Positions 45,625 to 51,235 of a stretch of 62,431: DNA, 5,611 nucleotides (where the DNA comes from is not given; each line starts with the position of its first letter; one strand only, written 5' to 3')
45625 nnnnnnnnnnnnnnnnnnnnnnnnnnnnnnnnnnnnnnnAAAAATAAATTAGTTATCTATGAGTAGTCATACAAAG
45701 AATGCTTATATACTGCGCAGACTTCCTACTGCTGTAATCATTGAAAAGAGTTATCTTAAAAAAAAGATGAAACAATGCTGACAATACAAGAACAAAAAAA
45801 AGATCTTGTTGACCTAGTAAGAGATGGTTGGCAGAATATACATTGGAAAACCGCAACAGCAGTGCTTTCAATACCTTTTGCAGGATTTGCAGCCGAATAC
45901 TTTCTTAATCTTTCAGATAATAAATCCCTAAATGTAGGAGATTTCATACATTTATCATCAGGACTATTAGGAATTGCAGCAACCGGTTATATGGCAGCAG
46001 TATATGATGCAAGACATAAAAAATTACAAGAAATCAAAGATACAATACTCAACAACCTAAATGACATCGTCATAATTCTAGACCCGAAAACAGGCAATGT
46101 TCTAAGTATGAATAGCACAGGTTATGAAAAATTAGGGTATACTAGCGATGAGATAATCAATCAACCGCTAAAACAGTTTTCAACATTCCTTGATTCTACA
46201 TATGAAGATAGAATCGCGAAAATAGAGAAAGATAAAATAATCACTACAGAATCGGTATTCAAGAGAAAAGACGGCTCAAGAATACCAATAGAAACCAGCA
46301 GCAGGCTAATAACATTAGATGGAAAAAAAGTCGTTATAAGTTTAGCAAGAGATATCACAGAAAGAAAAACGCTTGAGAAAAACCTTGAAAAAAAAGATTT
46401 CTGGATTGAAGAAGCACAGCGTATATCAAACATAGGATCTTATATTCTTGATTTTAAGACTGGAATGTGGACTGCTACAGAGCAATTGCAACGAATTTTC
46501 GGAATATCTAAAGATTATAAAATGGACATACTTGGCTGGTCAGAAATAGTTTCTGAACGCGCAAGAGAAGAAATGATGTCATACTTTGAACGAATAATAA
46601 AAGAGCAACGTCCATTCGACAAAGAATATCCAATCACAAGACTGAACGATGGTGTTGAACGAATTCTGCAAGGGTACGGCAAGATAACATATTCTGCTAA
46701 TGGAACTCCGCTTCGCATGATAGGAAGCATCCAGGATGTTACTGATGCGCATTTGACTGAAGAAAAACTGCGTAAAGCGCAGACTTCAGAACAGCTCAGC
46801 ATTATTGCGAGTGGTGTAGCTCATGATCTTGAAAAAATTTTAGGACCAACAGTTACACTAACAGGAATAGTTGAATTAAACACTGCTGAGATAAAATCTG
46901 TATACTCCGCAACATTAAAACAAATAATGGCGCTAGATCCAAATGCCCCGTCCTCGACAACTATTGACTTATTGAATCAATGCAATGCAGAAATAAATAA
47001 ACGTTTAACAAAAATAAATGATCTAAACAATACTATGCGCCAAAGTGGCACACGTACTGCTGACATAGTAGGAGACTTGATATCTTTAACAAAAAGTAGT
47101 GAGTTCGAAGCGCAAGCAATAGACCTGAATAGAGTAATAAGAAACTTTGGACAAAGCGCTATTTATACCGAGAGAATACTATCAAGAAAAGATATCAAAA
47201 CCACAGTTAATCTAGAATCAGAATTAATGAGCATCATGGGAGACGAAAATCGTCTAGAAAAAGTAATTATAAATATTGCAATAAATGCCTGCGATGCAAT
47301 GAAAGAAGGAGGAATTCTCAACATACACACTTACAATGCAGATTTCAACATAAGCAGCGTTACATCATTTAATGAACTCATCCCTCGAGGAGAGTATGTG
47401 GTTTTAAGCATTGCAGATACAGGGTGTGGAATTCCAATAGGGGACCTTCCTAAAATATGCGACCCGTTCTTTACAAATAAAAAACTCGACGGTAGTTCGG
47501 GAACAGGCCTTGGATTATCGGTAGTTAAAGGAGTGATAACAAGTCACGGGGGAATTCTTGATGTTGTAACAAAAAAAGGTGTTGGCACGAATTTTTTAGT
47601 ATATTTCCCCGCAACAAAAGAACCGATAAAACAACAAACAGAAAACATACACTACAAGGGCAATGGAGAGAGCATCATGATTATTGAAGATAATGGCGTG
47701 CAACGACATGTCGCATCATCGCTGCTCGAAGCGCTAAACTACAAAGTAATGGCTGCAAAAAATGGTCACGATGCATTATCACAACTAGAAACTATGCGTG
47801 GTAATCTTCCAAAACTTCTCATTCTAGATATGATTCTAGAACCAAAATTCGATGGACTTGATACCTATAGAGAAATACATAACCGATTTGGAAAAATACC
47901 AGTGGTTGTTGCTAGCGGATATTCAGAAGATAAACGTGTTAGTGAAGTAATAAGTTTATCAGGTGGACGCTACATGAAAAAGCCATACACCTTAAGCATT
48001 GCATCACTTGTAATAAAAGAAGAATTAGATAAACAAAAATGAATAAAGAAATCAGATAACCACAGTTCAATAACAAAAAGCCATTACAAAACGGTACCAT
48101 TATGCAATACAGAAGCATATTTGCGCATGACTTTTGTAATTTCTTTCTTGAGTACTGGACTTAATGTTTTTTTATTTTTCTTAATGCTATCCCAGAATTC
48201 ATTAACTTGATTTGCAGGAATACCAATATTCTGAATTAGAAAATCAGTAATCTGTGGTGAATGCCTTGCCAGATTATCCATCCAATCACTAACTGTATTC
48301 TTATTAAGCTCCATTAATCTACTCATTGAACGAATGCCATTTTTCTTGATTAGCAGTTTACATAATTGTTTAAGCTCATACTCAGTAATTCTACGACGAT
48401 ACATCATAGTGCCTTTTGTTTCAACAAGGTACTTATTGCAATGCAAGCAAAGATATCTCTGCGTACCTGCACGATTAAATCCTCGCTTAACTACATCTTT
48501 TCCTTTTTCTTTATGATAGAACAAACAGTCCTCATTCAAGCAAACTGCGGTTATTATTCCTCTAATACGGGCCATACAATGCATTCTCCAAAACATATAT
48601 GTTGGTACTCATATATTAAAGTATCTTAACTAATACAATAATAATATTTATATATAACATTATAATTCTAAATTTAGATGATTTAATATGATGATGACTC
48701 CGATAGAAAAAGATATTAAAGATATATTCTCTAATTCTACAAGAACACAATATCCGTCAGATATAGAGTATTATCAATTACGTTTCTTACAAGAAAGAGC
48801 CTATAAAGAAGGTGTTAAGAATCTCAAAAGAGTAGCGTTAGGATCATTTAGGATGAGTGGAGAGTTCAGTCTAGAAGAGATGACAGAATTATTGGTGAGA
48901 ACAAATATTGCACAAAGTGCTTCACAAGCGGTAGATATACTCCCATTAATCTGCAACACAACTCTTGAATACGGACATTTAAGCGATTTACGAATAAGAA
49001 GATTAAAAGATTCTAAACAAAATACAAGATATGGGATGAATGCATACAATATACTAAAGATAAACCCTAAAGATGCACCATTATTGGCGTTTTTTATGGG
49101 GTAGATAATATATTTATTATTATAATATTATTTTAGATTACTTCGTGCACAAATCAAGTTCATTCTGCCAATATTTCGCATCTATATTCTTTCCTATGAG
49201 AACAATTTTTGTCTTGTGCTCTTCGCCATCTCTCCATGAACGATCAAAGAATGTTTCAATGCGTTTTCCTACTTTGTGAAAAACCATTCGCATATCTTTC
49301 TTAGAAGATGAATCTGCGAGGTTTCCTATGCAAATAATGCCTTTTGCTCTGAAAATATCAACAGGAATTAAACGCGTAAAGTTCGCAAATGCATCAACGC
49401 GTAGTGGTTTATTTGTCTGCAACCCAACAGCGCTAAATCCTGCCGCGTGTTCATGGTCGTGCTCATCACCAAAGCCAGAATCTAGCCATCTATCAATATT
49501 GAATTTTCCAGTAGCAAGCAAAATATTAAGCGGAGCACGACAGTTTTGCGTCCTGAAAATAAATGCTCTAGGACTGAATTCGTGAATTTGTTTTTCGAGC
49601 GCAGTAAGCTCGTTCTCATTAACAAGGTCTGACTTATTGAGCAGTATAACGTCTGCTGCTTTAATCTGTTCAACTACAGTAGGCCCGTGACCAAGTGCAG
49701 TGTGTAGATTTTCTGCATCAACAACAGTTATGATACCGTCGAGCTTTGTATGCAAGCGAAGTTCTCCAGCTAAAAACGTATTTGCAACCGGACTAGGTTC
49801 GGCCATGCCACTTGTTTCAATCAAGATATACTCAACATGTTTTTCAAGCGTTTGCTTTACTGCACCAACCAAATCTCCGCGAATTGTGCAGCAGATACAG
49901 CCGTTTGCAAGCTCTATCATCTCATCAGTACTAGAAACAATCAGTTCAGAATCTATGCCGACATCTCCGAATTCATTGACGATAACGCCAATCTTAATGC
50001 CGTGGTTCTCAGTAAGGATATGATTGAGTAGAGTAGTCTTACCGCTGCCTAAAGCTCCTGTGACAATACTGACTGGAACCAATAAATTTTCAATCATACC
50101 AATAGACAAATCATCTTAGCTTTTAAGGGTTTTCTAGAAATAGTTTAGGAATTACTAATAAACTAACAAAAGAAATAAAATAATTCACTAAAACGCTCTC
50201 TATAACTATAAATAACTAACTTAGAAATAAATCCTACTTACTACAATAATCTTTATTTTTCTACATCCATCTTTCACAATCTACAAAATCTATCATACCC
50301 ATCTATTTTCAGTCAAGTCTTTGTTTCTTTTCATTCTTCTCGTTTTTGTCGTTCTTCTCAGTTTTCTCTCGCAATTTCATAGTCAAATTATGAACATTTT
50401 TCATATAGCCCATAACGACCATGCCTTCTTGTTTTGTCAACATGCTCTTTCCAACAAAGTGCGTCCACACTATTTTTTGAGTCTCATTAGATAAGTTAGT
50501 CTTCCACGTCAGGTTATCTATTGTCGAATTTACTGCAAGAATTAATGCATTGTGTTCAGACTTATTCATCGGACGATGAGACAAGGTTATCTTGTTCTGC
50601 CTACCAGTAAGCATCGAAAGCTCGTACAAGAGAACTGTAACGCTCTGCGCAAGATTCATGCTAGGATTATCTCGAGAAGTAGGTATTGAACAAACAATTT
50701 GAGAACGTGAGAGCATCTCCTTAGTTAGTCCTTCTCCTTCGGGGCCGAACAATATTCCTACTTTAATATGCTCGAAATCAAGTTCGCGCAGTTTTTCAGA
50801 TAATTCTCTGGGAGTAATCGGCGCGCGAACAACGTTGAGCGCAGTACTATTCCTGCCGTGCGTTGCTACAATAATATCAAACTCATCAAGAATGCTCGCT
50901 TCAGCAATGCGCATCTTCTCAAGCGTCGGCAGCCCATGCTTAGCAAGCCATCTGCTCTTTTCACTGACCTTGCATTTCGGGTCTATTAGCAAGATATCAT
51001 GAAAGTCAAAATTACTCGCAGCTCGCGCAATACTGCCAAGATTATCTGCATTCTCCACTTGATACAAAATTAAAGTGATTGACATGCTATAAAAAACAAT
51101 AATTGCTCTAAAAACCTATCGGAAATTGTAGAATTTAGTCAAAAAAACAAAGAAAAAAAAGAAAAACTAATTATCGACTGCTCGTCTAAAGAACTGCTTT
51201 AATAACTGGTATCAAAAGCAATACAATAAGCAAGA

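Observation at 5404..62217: Ten-copy family of covarying three-way-junction elements (CUU-bulged outer stem plus GAUUCAUGCA decaloop) that I cannot assign to any known RNA class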

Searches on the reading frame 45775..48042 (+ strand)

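Call 22: search_protein_families(library=pfam, proteins=[window:45775-48042:+], max_evalue=0.001)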
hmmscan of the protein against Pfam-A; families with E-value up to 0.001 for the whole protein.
window:45775-48042:+ (755 aa): 7 families
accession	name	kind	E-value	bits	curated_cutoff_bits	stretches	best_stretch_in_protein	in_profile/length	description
PF02518.31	HATPase_c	-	2.6e-20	73.3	26.4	1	489-614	1-110/111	Histidine kinase-, DNA gyrase B-, and HSP90-like ATPase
PF00072.30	Response_reg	-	3.8e-15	56.5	30.2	1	634-739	1-102/111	Response regulator receiver domain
PF13426.13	PAS_9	-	1.8e-14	54.3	27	1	98-196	3-103/103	PAS domain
PF08447.18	PAS_3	-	2.4e-13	50.6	25.6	1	233-318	3-88/89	PAS fold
PF08448.16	PAS_4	-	8.9e-07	29.6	23.1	0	92-198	1-109/110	PAS fold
PF00989.32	PAS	-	3.4e-06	27.5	22.6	1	89-194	4-113/113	PAS fold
PF13188.13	PAS_8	-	0.00053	20.2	21.8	0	90-138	5-49/65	PAS domain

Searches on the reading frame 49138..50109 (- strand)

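Call 61: search_protein_families(library=pfam, proteins=[window:49138-50109:-], max_evalue=0.0001)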
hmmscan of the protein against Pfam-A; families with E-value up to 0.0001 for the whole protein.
window:49138-50109:- (323 aa): 4 families
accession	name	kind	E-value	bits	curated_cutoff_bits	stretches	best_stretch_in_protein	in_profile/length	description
PF02492.25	cobW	-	1e-54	185.3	20.7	1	12-184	1-178/180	CobW/HypB/UreG, nucleotide-binding domain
PF07683.19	CobW_C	-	1.2e-13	51.2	22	1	226-321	2-93/94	Cobalamin synthesis protein cobW C-terminal domain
PF00009.33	GTP_EFTU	-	2.3e-05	24.5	26.5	1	15-179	7-150/188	Elongation factor Tu GTP binding domain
PF03193.22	RsgA_GTPase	-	2.5e-05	24.6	30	0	145-188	48-92/174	RsgA GTPase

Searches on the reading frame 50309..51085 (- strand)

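Call 61: search_protein_families(library=pfam, proteins=[window:50309-51085:-], max_evalue=0.0001)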
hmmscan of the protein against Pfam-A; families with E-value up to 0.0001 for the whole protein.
window:50309-51085:- (258 aa): 1 family
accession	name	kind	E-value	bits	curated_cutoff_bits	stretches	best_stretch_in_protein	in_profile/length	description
PF00588.24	SpoU_methylase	-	2.3e-23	83.3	29.7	1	3-154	2-142/142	SpoU rRNA Methylase family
